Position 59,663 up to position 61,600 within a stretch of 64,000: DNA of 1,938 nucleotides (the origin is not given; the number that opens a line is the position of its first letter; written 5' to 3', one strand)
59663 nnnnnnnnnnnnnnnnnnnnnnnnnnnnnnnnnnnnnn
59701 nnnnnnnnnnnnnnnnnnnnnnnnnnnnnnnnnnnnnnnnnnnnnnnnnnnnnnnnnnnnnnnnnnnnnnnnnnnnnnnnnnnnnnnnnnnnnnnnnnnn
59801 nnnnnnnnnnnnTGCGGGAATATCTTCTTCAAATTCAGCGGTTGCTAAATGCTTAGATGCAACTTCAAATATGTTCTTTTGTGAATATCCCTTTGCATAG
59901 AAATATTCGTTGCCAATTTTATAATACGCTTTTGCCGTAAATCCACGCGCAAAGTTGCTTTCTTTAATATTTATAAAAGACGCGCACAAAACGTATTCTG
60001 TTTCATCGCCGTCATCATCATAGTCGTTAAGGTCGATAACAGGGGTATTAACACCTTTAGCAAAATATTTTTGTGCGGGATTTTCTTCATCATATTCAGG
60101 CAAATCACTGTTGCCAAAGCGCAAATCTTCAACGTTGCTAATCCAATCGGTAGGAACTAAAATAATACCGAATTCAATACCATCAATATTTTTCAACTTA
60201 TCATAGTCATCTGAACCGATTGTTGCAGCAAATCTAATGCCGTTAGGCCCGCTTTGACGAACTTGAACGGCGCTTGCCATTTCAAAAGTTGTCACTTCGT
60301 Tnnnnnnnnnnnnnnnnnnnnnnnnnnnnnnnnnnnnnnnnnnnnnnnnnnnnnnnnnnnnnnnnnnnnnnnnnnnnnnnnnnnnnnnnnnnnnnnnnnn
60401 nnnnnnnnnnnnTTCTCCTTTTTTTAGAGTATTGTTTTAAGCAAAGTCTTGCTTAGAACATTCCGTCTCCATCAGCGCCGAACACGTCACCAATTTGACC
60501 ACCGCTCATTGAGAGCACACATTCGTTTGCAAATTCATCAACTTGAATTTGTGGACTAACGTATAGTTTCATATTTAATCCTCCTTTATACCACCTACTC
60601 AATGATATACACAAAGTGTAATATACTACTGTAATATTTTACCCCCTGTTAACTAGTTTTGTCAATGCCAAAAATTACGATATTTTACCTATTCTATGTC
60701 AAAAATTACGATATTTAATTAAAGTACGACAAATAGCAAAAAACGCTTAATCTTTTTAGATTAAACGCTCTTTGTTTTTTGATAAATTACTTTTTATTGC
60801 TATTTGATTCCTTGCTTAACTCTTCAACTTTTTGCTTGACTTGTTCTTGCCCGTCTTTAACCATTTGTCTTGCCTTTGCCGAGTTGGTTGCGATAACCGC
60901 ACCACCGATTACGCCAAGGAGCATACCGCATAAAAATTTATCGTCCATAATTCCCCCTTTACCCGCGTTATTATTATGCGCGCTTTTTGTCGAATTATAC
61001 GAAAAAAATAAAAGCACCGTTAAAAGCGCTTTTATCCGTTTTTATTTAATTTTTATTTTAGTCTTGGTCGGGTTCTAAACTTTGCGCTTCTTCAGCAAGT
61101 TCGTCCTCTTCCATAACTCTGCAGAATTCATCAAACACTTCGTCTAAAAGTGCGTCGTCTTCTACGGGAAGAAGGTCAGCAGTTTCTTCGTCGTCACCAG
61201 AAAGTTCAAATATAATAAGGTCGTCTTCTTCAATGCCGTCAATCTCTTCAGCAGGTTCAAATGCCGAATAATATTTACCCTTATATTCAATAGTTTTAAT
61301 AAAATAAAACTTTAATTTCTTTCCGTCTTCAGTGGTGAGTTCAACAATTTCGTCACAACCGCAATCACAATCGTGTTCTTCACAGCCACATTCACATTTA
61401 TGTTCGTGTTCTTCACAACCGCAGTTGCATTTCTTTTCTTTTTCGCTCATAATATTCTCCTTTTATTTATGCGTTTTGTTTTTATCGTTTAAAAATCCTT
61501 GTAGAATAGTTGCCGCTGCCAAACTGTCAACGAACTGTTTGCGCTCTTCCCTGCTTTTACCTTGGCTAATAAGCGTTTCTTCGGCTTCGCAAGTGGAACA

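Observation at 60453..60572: Unannotated 39-codon ORF with a consensus RBS and a double-glycine-type leader: candidate secreted signalling or bacteriocin-like peptide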

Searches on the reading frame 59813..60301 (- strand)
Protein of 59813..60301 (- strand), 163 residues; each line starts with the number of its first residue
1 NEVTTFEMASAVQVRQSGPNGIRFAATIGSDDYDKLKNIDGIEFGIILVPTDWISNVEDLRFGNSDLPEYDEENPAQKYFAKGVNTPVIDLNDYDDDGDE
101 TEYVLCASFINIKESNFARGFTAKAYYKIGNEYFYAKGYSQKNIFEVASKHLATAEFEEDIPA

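Call 114: search_solved_structures(query=A6, max_evalue=1)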
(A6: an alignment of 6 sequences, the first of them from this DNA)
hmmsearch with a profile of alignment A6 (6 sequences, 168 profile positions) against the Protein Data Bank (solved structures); distinct sequences matched with E-value up to 1: 1.
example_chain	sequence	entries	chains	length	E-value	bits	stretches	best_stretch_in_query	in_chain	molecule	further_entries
4tkz_A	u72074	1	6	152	0.57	13.3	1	17-57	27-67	Putative uncharacterized protein gbs1890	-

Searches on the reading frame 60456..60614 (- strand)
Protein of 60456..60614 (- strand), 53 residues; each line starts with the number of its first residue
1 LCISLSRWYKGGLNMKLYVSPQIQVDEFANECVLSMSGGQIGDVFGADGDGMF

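Call 8: find_homologous_proteins(query=window:60456-60614:-, max_evalue=10)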
Query seq(53 aa) (53 aa): 1 proteins with E <= 10 among 1 candidates.
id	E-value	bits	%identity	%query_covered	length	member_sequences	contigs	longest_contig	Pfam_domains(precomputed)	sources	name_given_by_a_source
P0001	6.9e-17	78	97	74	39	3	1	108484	-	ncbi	-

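Call 10: find_encoding_contigs(protein=P0001, flank=10000, max_places=10)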
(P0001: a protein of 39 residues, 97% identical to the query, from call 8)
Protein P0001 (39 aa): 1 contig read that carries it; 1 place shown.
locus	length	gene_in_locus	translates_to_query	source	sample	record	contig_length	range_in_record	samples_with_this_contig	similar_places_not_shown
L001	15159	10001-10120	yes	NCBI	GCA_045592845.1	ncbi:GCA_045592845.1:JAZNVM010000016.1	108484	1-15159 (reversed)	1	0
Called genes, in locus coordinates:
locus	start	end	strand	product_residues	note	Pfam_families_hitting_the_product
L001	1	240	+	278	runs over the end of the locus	PF01148:CTP_transf_1, PF01864:CarS-like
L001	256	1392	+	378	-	PF02670:DXP_reductoisom, PF08436:DXP_redisom_C, PF13288:DXPR_C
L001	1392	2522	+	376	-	PF02163:Peptidase_M50, PF13180:PDZ_2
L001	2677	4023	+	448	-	PF02812:ELFV_dehydrog_N, PF00208:ELFV_dehydrog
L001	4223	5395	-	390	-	PF05636:HIGH_NTase1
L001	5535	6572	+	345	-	PF01515:PTA_PTB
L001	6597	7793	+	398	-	PF00871:Acetate_kinase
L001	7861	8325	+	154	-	PF02620:YceD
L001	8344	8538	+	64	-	PF01783:Ribosomal_L32p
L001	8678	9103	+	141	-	PF03652:RuvX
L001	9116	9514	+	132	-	PF06949:DUF1292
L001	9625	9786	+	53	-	-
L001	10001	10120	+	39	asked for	-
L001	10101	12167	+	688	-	-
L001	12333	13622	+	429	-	PF07690:MFS_1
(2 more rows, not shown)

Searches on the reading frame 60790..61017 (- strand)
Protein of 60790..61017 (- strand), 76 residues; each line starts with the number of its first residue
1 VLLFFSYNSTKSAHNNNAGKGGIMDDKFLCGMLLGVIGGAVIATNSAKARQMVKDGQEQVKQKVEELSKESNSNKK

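Call 4: search_protein_families(library=pfam, proteins=[window:60790-61017:-], max_evalue=1)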
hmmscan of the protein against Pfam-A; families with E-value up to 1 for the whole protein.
window:60790-61017:- (76 aa): 0 families

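Call 6: search_protein_families(library=ncbifam, proteins=[window:60790-61017:-], max_evalue=10)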
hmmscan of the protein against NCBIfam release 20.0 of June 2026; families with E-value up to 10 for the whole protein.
window:60790-61017:- (76 aa): 1 family
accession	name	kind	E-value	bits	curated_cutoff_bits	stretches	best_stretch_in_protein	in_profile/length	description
NF053524.1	thylo_ssl2009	equivalog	0.024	15.4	58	1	28-70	11-51/90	ssl2009 family thylakoid membrane protein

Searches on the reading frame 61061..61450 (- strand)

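Call 4: search_protein_families(library=pfam, proteins=[window:61061-61450:-], max_evalue=1)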
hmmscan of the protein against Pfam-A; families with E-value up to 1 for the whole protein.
window:61061-61450:- (130 aa): 2 families
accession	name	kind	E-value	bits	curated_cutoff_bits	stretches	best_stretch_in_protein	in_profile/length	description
PF06949.16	DUF1292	-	9.7e-12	46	24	1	41-114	1-75/75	Protein of unknown function (DUF1292)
PF20137.4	DUF6527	-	0.22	11.9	23.6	1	26-45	5-24/63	Family of unknown function (DUF6527)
